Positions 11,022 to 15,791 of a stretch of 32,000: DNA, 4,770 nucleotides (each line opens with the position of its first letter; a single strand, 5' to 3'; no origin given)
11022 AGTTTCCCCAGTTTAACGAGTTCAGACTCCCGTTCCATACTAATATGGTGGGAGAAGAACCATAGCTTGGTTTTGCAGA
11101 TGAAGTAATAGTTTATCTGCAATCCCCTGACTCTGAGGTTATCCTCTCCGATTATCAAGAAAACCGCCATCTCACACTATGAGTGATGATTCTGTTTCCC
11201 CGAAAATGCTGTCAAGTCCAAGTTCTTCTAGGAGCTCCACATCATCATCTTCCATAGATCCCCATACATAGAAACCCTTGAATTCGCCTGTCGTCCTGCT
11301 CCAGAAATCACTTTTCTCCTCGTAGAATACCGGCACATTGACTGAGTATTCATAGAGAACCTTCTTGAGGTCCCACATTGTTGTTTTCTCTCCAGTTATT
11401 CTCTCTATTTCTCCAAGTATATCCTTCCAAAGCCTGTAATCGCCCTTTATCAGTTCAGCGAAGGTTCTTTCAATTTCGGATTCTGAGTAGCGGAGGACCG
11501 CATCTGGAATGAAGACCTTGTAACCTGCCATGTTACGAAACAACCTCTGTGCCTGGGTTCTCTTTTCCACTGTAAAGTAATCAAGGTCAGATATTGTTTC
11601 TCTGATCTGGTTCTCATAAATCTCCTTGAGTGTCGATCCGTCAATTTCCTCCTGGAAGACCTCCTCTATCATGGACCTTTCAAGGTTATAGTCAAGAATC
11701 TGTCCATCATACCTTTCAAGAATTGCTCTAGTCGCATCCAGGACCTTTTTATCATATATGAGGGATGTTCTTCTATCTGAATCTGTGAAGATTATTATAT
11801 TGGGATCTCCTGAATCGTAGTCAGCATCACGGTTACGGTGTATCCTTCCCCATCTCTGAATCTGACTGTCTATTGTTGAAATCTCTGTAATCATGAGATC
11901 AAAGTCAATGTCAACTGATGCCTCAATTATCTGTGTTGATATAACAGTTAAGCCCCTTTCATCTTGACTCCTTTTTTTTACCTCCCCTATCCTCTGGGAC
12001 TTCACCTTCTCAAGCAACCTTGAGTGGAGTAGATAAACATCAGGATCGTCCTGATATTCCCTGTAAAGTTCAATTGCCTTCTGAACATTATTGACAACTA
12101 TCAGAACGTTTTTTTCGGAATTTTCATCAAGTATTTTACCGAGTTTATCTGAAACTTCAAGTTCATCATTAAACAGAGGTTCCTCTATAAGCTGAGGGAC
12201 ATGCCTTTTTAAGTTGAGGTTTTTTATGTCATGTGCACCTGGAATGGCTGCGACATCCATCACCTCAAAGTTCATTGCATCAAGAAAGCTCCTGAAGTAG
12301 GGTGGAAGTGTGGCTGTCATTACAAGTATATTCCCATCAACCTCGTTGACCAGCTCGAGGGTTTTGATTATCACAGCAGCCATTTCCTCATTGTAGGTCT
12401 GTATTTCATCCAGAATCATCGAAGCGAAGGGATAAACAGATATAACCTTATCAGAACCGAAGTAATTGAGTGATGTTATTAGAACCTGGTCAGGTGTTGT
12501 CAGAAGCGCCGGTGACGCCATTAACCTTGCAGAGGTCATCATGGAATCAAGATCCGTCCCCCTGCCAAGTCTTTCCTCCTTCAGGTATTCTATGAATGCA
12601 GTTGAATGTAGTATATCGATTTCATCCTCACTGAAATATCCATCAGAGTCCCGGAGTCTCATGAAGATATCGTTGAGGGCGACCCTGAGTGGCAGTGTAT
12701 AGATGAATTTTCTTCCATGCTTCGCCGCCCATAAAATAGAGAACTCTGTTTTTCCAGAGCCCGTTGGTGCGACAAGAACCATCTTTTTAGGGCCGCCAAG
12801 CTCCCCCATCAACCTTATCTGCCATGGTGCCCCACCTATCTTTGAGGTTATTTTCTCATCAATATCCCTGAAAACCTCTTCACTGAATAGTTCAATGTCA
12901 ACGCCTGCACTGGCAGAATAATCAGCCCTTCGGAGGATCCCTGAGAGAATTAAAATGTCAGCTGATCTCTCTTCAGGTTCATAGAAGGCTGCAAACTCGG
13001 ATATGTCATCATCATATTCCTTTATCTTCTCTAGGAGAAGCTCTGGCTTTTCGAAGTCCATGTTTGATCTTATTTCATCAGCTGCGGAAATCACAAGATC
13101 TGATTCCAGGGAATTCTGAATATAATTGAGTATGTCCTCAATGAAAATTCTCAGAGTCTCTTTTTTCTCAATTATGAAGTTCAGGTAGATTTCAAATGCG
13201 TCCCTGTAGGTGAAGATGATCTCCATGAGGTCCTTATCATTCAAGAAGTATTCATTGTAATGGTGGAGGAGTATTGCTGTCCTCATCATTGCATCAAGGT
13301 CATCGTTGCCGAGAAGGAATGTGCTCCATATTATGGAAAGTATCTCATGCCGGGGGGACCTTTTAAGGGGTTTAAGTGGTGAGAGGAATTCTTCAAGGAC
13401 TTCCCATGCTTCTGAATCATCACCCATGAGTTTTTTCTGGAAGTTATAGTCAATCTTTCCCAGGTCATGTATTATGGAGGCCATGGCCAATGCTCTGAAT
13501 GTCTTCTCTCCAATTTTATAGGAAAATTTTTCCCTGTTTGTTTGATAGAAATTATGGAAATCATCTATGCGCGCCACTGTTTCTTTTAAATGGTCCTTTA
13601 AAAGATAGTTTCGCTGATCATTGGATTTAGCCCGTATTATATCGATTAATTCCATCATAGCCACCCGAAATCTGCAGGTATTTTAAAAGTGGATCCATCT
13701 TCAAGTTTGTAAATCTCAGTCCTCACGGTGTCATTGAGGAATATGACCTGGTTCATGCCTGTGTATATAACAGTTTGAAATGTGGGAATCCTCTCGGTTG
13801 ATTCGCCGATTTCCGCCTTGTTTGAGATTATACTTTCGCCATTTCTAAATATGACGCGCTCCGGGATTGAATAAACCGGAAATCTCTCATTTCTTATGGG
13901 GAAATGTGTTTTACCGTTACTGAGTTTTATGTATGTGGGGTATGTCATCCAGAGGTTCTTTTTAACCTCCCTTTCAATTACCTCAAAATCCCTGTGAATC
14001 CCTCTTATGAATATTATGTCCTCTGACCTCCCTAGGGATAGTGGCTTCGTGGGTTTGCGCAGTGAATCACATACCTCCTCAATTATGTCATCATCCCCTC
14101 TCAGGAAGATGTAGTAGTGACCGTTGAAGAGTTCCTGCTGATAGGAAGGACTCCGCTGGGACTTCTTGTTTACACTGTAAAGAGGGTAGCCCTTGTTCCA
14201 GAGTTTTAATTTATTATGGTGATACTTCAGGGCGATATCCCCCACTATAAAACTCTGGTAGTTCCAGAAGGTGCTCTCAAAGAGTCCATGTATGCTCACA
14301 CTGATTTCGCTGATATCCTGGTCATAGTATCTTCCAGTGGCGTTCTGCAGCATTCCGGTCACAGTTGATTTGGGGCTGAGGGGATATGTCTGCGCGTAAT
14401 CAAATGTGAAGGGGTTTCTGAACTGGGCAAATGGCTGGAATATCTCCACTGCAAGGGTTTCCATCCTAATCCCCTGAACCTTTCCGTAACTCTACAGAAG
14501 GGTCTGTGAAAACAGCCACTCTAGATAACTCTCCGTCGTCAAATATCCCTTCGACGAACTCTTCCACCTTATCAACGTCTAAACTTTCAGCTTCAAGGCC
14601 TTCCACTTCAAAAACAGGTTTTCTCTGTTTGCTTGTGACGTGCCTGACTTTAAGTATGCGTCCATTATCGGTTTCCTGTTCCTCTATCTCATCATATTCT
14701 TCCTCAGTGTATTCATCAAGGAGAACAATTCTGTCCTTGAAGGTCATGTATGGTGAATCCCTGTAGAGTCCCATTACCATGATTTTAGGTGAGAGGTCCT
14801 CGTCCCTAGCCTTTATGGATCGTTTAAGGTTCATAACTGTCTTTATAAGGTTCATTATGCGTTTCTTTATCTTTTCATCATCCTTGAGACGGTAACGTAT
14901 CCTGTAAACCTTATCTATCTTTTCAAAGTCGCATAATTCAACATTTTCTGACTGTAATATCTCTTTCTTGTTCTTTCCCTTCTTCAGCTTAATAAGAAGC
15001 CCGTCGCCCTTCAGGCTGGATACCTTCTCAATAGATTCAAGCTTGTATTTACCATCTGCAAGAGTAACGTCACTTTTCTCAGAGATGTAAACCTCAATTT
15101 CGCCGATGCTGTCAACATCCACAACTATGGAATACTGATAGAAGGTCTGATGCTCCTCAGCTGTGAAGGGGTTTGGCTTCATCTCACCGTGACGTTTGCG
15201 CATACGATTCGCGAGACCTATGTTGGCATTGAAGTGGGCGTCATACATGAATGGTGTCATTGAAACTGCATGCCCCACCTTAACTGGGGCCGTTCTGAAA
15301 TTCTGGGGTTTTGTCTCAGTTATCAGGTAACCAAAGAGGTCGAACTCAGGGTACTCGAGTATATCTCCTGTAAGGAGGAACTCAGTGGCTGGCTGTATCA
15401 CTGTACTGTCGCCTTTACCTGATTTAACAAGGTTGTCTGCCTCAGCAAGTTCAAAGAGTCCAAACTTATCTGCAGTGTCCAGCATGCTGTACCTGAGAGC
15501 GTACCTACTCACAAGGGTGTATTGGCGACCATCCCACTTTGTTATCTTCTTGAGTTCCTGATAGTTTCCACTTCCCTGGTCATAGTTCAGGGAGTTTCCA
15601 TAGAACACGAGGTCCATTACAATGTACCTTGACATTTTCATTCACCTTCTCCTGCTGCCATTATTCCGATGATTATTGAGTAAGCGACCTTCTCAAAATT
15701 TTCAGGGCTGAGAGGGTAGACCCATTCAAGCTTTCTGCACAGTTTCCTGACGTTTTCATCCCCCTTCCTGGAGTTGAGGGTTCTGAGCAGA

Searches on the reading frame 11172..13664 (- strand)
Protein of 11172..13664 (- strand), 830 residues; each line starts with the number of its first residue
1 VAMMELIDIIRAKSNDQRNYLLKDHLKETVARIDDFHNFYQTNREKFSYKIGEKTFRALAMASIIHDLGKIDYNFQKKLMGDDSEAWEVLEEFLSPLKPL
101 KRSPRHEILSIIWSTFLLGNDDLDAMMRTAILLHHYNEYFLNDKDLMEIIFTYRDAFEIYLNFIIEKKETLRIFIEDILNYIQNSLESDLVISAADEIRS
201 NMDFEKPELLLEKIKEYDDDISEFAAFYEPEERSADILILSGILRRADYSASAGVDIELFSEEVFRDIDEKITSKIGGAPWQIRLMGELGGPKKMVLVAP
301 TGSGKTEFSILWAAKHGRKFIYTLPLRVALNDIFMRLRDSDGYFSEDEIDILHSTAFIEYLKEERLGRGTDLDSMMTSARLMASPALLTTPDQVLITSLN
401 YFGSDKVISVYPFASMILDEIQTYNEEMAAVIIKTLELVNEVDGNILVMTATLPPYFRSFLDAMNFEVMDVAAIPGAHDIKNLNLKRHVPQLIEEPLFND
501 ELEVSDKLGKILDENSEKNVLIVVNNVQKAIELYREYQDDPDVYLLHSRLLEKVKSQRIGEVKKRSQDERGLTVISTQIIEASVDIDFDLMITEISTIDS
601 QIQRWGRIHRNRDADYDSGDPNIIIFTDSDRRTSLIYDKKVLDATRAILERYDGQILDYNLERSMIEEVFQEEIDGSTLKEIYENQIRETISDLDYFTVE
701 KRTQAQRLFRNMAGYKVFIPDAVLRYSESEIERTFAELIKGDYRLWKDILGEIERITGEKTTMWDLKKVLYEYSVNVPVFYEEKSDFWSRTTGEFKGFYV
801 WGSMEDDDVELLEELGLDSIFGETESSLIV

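Call 88: search_protein_families(library=pfam, proteins=[window:11172-13664:-], max_evalue=0.00001)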
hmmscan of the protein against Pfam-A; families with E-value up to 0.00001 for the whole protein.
window:11172-13664:- (830 aa): 3 families
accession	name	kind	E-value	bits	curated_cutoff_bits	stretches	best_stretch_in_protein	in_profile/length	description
PF22590.2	Cas3-like_C_2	-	4.9e-27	94.7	27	1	517-612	2-105/106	CRISPR-associated nuclease/helicase Cas3, C-terminal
PF00270.35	DEAD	-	5.6e-11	42.9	26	1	282-454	4-161/167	DEAD/DEAH box helicase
PF00271.37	Helicase_C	-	1.6e-06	28.8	23.5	1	506-611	4-109/110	Helicase conserved C-terminal domain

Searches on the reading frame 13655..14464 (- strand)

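Call 88: search_protein_families(library=pfam, proteins=[window:13655-14464:-], max_evalue=0.00001)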
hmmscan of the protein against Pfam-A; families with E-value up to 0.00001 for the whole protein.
window:13655-14464:- (269 aa): 1 family
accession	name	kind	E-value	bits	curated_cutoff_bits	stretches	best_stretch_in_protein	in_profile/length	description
PF09704.15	Cas_Cas5d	-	8.8e-39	134.1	23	1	3-241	1-217/217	CRISPR-associated protein (Cas_Cas5)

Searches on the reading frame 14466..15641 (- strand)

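Call 88: search_protein_families(library=pfam, proteins=[window:14466-15641:-], max_evalue=0.00001)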
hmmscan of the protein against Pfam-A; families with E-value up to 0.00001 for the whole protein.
window:14466-15641:- (391 aa): 1 family
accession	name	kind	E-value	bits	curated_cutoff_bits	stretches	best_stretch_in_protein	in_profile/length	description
PF01905.21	DevR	-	1.7e-62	211.5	23.8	1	7-315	1-269/270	CRISPR-associated negative auto-regulator DevR/Csa2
